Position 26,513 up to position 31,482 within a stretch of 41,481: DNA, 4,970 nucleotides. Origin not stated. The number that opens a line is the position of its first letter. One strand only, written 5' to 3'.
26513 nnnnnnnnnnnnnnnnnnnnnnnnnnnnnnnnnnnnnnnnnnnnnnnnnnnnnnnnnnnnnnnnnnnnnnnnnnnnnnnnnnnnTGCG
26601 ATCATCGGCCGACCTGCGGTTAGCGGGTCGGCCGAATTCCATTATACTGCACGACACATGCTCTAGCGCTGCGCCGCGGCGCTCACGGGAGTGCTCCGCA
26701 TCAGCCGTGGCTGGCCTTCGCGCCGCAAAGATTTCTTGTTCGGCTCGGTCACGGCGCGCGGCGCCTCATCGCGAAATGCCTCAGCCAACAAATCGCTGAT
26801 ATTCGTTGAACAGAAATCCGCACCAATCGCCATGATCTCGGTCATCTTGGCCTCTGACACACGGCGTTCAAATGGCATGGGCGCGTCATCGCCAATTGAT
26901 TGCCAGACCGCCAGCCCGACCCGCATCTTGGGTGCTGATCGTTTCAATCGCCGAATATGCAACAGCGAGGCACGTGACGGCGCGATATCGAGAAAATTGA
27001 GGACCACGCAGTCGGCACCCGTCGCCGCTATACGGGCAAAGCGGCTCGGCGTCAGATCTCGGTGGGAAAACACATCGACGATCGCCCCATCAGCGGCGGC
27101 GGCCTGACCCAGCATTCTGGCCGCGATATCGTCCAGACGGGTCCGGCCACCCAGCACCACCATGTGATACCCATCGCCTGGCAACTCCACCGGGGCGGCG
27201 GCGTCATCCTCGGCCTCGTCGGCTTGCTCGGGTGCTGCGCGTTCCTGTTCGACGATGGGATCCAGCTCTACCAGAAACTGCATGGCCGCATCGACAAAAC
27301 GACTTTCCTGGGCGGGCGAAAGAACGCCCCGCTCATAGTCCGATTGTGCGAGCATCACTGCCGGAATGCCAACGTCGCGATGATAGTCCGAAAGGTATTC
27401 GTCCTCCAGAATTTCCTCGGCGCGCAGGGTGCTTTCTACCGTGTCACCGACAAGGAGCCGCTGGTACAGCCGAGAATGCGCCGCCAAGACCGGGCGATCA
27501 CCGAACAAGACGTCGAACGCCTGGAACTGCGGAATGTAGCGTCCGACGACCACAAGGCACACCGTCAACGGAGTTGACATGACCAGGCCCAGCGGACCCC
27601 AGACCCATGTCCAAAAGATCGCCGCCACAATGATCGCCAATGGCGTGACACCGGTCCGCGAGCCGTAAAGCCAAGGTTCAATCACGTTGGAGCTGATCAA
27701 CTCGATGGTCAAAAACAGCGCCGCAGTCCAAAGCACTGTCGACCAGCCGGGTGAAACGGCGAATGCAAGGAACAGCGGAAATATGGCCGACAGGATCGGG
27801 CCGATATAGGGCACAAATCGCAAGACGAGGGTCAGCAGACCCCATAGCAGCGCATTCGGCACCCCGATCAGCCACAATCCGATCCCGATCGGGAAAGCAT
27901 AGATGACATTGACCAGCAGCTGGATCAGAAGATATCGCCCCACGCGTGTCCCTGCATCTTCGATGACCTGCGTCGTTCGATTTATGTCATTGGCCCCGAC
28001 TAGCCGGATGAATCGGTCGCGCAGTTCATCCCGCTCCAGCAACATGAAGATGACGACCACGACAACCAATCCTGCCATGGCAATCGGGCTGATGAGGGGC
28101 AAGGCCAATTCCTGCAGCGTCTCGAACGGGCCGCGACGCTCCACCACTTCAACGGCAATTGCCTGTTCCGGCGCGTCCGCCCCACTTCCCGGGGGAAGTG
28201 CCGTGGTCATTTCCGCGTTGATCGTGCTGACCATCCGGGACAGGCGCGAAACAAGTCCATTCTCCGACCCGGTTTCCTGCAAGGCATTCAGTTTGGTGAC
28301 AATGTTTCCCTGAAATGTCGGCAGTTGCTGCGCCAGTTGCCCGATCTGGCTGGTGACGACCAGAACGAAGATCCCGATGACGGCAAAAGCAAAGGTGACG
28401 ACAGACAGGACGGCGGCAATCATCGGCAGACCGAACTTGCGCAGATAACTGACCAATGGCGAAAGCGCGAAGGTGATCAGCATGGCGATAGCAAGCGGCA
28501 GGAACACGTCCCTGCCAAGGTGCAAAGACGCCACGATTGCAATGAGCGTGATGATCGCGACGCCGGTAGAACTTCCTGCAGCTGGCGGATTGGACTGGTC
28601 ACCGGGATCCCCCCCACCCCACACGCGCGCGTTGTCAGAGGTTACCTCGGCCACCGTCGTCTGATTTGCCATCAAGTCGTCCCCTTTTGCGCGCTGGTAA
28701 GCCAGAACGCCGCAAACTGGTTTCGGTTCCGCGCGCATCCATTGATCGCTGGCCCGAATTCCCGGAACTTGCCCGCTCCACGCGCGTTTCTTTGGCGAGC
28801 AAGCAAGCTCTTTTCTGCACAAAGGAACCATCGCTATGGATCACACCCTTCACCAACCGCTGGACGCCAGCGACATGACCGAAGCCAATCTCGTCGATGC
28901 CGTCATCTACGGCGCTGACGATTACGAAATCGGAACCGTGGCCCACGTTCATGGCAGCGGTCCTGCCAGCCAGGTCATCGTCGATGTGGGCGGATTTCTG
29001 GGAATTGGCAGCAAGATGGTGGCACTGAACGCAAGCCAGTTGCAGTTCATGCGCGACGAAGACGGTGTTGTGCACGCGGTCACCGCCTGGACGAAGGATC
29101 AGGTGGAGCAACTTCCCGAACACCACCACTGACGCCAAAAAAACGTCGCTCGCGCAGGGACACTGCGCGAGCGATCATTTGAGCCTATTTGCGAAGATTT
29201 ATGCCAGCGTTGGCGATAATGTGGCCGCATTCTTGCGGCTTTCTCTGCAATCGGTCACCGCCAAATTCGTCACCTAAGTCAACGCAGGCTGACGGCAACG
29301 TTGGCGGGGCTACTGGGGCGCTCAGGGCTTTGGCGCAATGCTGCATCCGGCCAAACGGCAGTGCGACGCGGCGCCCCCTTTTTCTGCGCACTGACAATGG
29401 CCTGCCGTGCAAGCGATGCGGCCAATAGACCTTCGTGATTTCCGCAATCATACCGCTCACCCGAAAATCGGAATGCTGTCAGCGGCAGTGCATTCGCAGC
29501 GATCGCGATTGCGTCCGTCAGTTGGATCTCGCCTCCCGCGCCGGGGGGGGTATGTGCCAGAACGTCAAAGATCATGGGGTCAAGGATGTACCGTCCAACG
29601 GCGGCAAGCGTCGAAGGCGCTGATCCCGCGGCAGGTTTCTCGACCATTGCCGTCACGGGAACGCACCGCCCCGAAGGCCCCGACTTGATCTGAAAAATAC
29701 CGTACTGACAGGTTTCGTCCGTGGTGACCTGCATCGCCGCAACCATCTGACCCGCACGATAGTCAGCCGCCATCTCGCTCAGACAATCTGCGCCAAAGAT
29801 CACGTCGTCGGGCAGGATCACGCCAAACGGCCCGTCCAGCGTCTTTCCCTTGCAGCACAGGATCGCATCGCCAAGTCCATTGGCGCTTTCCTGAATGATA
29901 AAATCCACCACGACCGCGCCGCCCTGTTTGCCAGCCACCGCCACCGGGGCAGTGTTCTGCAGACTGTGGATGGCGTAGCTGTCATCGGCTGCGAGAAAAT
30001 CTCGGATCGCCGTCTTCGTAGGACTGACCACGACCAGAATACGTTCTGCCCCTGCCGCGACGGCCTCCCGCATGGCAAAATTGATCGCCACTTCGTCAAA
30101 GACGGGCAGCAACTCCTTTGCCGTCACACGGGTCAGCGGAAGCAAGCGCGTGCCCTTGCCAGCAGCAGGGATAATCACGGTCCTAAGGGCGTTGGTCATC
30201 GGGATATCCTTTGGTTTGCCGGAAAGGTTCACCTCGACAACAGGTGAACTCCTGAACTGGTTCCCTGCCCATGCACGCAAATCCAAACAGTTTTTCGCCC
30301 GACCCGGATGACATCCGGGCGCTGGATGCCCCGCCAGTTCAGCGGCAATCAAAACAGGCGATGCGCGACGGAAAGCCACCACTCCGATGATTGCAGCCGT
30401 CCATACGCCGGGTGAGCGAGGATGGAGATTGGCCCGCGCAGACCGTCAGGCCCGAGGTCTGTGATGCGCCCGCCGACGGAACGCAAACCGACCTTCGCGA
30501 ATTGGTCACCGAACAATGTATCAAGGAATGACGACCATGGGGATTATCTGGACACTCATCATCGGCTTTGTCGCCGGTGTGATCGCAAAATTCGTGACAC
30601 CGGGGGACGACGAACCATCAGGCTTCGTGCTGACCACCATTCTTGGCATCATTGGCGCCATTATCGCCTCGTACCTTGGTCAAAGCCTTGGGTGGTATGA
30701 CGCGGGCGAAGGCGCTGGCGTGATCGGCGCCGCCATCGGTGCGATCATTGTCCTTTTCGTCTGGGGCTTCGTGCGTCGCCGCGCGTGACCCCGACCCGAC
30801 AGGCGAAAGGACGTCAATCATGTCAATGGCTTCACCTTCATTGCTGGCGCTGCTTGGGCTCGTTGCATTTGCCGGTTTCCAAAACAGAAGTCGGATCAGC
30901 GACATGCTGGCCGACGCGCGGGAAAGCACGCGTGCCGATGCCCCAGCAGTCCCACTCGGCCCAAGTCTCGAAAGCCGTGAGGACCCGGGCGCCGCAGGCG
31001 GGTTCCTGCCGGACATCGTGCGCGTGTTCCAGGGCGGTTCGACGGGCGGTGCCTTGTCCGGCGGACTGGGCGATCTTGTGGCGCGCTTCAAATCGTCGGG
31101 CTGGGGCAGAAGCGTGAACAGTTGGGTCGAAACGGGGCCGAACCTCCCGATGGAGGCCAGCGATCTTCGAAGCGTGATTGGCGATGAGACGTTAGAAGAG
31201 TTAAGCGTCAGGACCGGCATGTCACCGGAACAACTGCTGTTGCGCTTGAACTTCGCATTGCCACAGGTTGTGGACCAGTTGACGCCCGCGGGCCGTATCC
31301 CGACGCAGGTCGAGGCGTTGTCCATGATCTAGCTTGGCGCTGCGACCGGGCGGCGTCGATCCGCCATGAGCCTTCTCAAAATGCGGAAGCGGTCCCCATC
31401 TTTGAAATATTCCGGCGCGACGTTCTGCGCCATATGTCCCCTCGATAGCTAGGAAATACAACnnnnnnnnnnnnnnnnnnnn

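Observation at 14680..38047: Unusually dense general-stress-response island: about 19 EcfG-type promoter motifs around phyR-nepR-ecfG-kinase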

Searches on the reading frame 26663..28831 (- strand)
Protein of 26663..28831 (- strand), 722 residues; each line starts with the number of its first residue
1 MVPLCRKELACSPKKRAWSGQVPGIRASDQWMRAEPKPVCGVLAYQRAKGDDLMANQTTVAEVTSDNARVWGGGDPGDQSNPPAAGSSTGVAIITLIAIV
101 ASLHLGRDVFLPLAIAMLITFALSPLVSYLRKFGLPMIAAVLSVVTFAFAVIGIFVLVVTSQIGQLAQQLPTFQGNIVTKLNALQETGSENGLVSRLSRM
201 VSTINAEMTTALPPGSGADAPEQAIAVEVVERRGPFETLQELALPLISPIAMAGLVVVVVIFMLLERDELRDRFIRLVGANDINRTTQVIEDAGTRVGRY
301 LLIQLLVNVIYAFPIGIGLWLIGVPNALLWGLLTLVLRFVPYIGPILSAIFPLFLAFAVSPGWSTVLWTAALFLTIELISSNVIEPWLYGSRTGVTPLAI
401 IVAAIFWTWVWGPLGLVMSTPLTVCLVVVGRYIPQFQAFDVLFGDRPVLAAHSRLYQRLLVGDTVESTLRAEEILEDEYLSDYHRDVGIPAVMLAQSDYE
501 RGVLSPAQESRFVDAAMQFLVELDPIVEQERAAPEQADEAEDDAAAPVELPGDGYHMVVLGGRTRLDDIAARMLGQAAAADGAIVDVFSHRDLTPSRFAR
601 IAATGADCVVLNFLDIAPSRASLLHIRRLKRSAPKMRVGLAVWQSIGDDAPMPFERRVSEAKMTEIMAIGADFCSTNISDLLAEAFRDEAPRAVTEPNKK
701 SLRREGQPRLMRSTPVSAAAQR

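Call 10: search_protein_families(library=pfam, proteins=[window:26663-28831:-], max_evalue=0.01)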
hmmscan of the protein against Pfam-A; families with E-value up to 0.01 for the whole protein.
window:26663-28831:- (722 aa): 1 family
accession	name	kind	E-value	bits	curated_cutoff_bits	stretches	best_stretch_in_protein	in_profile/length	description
PF01594.21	AI-2E_transport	-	3.8e-47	161.5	34.3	1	93-428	5-321/327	AI-2E family transporter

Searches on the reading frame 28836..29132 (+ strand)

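Call 10: search_protein_families(library=pfam, proteins=[window:28836-29132:+], max_evalue=0.01)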
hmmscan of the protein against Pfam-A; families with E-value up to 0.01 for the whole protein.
window:28836-29132:+ (98 aa): 0 families

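Call 27: search_protein_families(library=pfam, proteins=[window:28836-29132:+], max_evalue=0.1)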
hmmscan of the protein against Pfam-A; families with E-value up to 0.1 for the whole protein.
window:28836-29132:+ (98 aa): 1 family
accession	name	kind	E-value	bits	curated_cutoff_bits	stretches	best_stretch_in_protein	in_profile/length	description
PF05239.21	PRC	-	0.096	13.1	21.2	0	18-64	8-55/78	PRC-barrel domain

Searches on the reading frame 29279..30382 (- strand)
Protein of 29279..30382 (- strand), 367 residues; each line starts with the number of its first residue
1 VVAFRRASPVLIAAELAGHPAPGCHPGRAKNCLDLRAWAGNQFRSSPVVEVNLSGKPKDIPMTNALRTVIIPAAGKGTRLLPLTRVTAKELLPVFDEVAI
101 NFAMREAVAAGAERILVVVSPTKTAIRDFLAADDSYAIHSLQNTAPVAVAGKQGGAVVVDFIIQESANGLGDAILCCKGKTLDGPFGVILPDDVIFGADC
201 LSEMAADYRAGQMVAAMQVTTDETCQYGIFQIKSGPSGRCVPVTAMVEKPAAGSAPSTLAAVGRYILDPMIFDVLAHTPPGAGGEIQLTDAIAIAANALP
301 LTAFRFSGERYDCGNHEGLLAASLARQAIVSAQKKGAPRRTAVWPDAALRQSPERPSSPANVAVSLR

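Call 10: search_protein_families(library=pfam, proteins=[window:29279-30382:-], max_evalue=0.01)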
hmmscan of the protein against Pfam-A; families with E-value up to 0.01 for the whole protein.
window:29279-30382:- (367 aa): 3 families
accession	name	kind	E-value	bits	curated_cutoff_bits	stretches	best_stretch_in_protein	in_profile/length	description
PF00483.29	NTP_transferase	-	9.1e-26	91.4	21.2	1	70-324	3-240/245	Nucleotidyl transferase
PF12804.13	NTP_transf_3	-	0.00054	20.6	27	1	69-217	1-120/160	MobA-like NTP transferase domain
PF02601.20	Exonuc_VII_L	-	0.0041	17.1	35.9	1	110-179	12-81/315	Exonuclease VII, large subunit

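Call 60: search_protein_families(library=ncbifam, proteins=[window:29279-30199:-], max_evalue=0.001)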
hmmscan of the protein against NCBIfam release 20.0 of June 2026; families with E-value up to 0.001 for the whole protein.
window:29279-30199:- (306 aa): 21 families
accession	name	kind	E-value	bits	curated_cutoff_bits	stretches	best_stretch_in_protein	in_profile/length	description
TIGR01099.1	galU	equivalog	8.3e-62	209.1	326.8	1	6-261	2-261/261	UTP--glucose-1-phosphate uridylyltransferase GalU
NF009928.0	PRK13389.1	equivalog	4.2e-44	150.9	548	1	5-261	8-275/302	UTP--glucose-1-phosphate uridylyltransferase GalU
NF007516.0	PRK10122.1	equivalog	1.4e-35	122.9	534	1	8-263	6-274/297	UTP--glucose-1-phosphate uridylyltransferase GalF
TIGR01105.1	galF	equivalog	4.9e-34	117.9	659.2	1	8-263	6-274/297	GalU regulator GalF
TIGR03992.1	Arch_glmU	subfamily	7e-30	104.2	292.1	1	8-263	3-225/393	bifunctional sugar-1-phosphate nucleotidylyltransferase/acetyltransferase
TIGR01208.1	rmlA_long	equivalog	4.8e-28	98.1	320.25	1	9-263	3-232/353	glucose-1-phosphate thymidylyltransferase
NF041313.1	UDPGP_AglF_Halo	equivalog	6.3e-22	78.2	400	1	9-256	4-225/234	UTP--glucose-1-phosphate uridylyltransferase AglF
TIGR01207.1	rmlA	equivalog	2.2e-18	66.4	360.65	1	9-270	3-241/286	glucose-1-phosphate thymidylyltransferase RfbA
NF012024.0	PRK15480.1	equivalog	5.6e-16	58.5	588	1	6-263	4-238/292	glucose-1-phosphate thymidylyltransferase RfbA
NF041173.1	Sug_nt_acttase_Thmprot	equivalog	4.9e-14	52.1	600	1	8-257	3-219/405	bifunctional sugar-1-phosphate nucleotidylyltransferase/acetyltransferase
TIGR02091.1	glgC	equivalog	9.7e-10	38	424.9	1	8-216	3-209/364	glucose-1-phosphate adenylyltransferase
NF010935.0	PRK14355.1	equivalog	3.9e-08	32.4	718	1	8-77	6-72/459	bifunctional UDP-N-acetylglucosamine diphosphorylase/glucosamine-1-phosphate N-acetyltransferase GlmU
NF001947.0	PRK00725.1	subfamily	4.7e-07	28.9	470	1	8-208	19-217/426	glucose-1-phosphate adenylyltransferase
NF002023.0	PRK00844.1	subfamily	2.7e-06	26.5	458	1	9-208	10-205/408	glucose-1-phosphate adenylyltransferase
NF045761.1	NAMPUrTaseMurU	equivalog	3e-06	27.3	250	1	9-75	4-70/226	N-acetylmuramate alpha-1-phosphate uridylyltransferase MurU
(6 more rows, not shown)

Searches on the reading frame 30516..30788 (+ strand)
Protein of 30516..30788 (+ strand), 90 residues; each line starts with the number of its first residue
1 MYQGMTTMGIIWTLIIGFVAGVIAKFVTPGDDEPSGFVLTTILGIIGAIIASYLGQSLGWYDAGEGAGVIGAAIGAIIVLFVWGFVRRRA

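Call 12: search_protein_families(library=pfam, proteins=[window:30516-30788:+], max_evalue=0.01)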
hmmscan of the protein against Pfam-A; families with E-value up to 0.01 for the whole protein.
window:30516-30788:+ (90 aa): 1 family
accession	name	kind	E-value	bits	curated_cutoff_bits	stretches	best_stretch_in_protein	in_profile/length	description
PF04226.18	Transgly_assoc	-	4.1e-14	53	25.3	1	41-88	1-49/49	Transglycosylase associated protein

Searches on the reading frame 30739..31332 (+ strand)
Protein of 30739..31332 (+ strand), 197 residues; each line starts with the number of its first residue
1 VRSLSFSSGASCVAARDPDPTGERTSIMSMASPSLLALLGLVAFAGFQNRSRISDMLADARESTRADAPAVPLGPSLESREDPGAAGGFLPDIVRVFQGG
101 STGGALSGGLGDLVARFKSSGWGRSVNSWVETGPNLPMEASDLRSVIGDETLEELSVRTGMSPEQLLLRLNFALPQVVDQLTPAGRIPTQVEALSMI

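Call 11: search_protein_families(library=pfam, proteins=[window:30739-31332:+], max_evalue=0.01)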
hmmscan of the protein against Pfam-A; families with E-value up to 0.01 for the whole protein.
window:30739-31332:+ (197 aa): 1 family
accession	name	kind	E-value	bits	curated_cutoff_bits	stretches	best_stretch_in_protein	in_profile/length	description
PF20159.5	YidB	-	5.4e-28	98.3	24.3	1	81-189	32-131/132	YidB-like protein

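Call 63: search_protein_families(library=pfam, proteins=[window:30820-31332:+], max_evalue=1)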
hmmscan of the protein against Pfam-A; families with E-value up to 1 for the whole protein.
window:30820-31332:+ (170 aa): 1 family
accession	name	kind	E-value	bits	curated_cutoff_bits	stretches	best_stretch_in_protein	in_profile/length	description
PF20159.5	YidB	-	5.3e-28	98.4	24.3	1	57-162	33-131/132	YidB-like protein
